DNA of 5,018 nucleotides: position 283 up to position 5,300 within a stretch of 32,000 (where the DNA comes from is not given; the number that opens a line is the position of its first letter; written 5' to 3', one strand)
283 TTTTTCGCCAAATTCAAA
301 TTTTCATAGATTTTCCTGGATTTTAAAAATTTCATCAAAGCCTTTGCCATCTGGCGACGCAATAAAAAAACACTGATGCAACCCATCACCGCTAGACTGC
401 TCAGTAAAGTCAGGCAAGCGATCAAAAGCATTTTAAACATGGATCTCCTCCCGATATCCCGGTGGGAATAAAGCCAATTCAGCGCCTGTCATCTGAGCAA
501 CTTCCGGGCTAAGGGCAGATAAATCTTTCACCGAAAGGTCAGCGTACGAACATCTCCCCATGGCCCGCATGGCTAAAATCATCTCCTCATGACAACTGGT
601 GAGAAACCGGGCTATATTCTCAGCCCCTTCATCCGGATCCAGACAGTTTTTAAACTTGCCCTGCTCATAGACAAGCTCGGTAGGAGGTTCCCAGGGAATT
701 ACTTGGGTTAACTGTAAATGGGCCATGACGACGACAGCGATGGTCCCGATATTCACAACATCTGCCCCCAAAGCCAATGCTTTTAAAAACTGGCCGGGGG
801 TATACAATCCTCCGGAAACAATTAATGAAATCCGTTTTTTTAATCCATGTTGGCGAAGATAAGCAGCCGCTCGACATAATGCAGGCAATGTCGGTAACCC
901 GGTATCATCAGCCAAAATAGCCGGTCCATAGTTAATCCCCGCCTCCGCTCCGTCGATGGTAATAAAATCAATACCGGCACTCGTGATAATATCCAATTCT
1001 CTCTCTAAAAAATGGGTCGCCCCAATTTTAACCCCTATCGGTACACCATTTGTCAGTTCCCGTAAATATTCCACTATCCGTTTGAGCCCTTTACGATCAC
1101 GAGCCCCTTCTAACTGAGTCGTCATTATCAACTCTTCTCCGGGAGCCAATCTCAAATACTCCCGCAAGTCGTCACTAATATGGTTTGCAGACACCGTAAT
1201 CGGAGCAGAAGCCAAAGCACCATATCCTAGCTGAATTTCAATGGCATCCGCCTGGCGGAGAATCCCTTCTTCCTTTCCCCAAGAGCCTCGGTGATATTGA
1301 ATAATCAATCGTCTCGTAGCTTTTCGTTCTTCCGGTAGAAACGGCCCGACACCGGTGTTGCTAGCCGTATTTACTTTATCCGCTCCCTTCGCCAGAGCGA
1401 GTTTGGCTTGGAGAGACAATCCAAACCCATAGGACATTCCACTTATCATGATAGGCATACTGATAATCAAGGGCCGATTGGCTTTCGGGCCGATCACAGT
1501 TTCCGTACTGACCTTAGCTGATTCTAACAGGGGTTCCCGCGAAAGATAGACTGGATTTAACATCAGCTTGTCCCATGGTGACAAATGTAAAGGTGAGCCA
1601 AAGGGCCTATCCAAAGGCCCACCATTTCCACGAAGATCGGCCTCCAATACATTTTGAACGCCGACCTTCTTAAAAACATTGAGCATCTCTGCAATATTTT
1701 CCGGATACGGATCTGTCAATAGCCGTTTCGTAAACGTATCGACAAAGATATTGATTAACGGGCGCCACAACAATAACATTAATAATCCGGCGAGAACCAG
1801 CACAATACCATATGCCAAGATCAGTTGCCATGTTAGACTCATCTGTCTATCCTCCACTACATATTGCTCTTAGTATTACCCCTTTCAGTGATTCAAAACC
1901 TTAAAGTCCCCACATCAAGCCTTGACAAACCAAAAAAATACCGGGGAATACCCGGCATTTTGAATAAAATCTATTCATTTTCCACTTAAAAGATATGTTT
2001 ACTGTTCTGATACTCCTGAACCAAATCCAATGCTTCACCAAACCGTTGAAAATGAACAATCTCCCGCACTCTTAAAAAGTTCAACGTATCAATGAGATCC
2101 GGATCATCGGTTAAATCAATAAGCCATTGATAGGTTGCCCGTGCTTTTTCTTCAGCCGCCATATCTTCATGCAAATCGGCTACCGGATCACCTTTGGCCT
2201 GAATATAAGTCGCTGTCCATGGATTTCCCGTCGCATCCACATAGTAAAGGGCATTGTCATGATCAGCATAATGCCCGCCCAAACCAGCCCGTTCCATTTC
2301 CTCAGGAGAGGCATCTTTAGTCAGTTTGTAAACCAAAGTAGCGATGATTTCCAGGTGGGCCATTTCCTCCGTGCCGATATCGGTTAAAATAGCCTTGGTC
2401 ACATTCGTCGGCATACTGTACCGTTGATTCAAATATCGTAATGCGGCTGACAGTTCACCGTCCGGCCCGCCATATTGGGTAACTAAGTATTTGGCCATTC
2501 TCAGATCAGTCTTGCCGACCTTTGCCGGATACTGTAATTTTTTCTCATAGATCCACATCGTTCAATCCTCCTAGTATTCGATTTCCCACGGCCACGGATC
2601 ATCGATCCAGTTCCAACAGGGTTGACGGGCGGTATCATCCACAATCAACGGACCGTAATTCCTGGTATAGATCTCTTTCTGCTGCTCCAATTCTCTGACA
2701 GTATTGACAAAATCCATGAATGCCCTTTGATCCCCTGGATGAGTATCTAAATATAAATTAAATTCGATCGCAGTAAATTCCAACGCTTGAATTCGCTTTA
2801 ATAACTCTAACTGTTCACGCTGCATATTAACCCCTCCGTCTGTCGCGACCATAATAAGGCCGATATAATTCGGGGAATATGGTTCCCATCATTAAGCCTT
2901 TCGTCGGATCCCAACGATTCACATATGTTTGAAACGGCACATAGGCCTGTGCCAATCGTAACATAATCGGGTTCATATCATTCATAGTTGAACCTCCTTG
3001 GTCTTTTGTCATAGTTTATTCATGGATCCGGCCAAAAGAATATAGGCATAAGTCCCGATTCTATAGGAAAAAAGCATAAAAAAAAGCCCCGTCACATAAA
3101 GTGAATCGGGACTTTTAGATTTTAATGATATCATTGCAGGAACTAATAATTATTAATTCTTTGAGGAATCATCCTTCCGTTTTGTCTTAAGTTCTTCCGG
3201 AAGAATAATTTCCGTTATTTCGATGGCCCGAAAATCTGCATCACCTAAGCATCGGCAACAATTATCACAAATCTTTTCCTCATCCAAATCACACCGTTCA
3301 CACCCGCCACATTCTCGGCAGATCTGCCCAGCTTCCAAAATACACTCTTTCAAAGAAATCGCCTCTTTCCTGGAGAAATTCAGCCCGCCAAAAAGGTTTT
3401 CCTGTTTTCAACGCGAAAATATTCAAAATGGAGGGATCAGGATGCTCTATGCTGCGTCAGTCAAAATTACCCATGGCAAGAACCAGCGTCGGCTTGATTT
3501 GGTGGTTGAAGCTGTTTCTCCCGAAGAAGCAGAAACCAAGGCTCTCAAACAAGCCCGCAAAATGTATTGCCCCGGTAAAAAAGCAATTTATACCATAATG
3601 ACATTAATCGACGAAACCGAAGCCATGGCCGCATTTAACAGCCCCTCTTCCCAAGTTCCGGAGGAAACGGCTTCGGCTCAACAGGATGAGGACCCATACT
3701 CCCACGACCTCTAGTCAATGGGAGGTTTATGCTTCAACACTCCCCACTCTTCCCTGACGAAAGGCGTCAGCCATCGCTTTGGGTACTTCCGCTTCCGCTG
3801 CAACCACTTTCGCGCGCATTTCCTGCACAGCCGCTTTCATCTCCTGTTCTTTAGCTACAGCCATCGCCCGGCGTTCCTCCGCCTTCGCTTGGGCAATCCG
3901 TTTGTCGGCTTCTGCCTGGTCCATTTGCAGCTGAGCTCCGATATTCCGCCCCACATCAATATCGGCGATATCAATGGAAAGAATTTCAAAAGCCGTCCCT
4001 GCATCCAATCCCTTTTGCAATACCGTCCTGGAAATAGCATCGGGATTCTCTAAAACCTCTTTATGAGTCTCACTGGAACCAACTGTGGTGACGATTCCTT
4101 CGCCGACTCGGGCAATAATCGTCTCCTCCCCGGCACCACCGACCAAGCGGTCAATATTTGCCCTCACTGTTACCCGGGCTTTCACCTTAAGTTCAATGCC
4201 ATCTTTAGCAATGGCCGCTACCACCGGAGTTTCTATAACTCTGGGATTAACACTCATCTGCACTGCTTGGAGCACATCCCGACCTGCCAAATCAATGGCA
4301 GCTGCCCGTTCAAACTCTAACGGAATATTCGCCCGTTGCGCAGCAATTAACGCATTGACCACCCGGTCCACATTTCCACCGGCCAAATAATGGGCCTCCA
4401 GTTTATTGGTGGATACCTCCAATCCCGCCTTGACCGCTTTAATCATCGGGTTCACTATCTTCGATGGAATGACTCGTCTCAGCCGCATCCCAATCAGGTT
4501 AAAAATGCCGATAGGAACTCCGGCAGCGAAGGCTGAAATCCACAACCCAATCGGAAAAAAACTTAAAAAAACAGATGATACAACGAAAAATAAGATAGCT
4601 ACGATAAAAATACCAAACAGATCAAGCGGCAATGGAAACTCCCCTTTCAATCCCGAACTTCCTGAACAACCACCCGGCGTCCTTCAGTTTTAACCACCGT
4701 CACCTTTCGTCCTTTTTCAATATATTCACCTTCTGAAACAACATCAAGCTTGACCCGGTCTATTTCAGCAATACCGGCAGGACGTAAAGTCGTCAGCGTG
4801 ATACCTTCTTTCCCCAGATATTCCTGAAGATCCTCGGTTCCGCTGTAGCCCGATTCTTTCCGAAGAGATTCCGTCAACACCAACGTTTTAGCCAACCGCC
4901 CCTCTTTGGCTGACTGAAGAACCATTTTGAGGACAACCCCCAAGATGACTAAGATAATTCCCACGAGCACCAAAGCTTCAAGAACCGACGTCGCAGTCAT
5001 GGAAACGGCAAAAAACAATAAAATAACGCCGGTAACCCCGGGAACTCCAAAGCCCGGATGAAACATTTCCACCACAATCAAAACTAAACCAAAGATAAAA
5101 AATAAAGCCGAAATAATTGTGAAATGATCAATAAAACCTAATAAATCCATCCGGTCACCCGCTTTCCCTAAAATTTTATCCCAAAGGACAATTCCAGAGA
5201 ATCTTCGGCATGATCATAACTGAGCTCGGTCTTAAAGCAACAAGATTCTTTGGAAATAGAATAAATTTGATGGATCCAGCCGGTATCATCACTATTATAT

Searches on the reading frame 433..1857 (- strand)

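Call 7: search_protein_families(library=pfam, proteins=[window:433-1857:-], max_evalue=0.001)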
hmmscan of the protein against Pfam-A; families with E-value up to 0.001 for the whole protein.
window:433-1857:- (474 aa): 3 families
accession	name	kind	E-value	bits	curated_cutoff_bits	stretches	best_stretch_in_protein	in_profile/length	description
PF01645.23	Glu_synthase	-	1.6e-53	182.7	20.4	1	111-434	43-367/369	Conserved region in glutamate synthase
PF01070.24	FMN_dh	-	1.5e-06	27.9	24.9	0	318-376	254-307/350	FMN-dependent dehydrogenase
PF00478.31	IMPDH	-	1.5e-05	24.7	25.6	1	319-373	188-238/345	IMP dehydrogenase / GMP reductase domain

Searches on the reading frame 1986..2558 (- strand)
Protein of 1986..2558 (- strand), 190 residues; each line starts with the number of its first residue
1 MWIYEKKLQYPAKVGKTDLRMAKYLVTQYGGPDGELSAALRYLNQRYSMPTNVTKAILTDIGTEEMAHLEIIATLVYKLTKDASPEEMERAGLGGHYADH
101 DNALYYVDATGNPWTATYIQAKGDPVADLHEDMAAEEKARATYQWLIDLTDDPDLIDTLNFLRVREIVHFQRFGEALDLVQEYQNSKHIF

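Call 7: search_protein_families(library=pfam, proteins=[window:1986-2558:-], max_evalue=0.001)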
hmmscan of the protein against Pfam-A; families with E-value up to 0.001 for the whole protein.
window:1986-2558:- (190 aa): 1 family
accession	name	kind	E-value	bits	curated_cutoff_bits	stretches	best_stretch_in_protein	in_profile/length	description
PF05067.18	Mn_catalase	-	1.2e-65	221.8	27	1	1-184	1-198/284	Manganese containing catalase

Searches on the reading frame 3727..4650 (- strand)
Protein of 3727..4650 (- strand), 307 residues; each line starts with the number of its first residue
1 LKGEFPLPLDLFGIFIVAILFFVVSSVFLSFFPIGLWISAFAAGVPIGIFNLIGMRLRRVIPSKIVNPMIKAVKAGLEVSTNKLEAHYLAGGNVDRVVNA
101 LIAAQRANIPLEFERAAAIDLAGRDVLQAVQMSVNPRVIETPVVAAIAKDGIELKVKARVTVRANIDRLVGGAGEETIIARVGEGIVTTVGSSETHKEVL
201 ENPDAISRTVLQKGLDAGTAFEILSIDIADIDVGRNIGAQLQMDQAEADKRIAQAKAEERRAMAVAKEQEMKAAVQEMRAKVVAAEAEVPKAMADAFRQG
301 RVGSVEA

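Call 7: search_protein_families(library=pfam, proteins=[window:3727-4650:-], max_evalue=0.001)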
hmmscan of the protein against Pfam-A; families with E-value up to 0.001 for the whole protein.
window:3727-4650:- (307 aa): 2 families
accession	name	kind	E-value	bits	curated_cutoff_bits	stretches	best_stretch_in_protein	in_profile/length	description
PF12127.13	FloA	-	5.1e-154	512.4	34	1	15-304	2-291/314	Flotillin-like protein FloA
PF02403.27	Seryl_tRNA_N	-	0.0006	20.5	28.2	0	199-293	7-101/108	Seryl-tRNA synthetase N-terminal domain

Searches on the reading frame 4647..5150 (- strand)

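Call 7: search_protein_families(library=pfam, proteins=[window:4647-5150:-], max_evalue=0.001)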
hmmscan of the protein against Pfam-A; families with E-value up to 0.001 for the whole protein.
window:4647-5150:- (167 aa): 2 families
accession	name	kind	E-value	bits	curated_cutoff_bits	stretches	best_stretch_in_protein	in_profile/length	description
PF01957.25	NfeD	-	4.2e-12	46.5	29.1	1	109-163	2-56/57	NfeD-like C-terminal, partner-binding domain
PF24961.1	NfeD_membrane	-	6.3e-07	29.9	26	1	11-74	47-114/119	NfeD integral membrane domain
